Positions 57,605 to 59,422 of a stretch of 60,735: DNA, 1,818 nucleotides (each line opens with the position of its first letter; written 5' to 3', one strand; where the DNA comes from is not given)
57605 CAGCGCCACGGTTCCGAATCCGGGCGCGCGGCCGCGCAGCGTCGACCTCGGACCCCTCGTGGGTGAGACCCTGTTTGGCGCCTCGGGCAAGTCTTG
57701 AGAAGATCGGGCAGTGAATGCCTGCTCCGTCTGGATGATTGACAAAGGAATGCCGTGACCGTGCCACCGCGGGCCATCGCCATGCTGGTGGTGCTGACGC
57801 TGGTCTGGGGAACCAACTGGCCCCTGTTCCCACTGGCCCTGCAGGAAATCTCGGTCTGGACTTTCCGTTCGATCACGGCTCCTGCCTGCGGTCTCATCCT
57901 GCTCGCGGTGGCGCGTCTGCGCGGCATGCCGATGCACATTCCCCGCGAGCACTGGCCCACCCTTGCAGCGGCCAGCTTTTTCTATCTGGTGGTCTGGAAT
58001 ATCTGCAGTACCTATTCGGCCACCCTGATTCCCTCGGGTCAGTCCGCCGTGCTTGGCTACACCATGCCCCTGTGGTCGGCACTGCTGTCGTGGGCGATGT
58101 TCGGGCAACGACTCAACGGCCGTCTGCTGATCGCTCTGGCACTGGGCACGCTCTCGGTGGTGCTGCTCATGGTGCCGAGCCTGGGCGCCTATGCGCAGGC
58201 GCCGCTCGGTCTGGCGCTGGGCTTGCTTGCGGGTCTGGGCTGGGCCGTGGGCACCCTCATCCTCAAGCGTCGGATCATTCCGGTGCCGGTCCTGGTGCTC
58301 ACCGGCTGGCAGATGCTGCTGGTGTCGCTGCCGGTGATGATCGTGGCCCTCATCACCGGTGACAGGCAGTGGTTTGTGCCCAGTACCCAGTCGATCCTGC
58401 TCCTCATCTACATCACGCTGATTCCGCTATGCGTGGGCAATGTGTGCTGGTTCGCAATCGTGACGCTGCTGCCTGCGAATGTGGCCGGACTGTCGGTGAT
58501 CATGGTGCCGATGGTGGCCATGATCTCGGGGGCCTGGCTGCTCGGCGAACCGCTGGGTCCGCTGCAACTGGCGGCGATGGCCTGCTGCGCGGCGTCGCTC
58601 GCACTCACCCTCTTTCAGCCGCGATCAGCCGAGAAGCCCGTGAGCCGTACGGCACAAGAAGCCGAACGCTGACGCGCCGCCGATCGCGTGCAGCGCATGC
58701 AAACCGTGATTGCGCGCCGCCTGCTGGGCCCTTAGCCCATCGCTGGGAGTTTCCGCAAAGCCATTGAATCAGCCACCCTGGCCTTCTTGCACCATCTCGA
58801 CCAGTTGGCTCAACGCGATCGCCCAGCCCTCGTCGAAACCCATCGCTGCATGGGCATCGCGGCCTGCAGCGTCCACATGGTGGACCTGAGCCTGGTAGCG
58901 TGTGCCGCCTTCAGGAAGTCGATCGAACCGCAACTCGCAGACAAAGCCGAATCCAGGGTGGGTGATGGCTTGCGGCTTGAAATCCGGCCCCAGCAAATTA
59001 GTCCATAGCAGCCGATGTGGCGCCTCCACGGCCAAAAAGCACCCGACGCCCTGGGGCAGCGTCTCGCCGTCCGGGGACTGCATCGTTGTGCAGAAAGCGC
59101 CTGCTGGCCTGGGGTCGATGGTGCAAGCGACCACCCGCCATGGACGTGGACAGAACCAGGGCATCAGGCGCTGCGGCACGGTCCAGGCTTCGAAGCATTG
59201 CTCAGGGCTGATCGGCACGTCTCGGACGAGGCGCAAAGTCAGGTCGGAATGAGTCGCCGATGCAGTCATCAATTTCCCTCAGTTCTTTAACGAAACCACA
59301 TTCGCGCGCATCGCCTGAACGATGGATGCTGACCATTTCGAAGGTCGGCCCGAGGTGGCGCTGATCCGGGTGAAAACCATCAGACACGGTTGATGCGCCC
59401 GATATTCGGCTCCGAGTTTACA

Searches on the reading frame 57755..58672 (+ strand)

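Call 3: search_protein_families(library=pfam, proteins=[window:57755-58672:+])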
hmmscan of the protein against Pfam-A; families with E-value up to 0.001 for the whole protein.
window:57755-58672:+ (305 aa): 1 family
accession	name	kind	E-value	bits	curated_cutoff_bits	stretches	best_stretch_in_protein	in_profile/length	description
PF00892.27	EamA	-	3.1e-32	112.1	28.2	2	7-139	3-134/135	EamA-like transporter family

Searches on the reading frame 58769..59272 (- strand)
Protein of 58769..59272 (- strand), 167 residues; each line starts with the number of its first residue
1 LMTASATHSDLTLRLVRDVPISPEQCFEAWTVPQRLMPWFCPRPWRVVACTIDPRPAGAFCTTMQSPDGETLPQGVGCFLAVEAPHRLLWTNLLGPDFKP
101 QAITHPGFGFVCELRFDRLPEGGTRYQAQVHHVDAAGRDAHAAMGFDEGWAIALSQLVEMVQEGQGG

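Call 3: search_protein_families(library=pfam, proteins=[window:58769-59272:-])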
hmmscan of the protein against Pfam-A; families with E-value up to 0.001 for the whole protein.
window:58769-59272:- (167 aa): 1 family
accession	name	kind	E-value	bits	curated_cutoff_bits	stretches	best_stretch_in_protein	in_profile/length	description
PF08327.17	AHSA1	-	2e-18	67.2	22.1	1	22-161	3-124/125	Activator of Hsp90 ATPase homolog 1-like protein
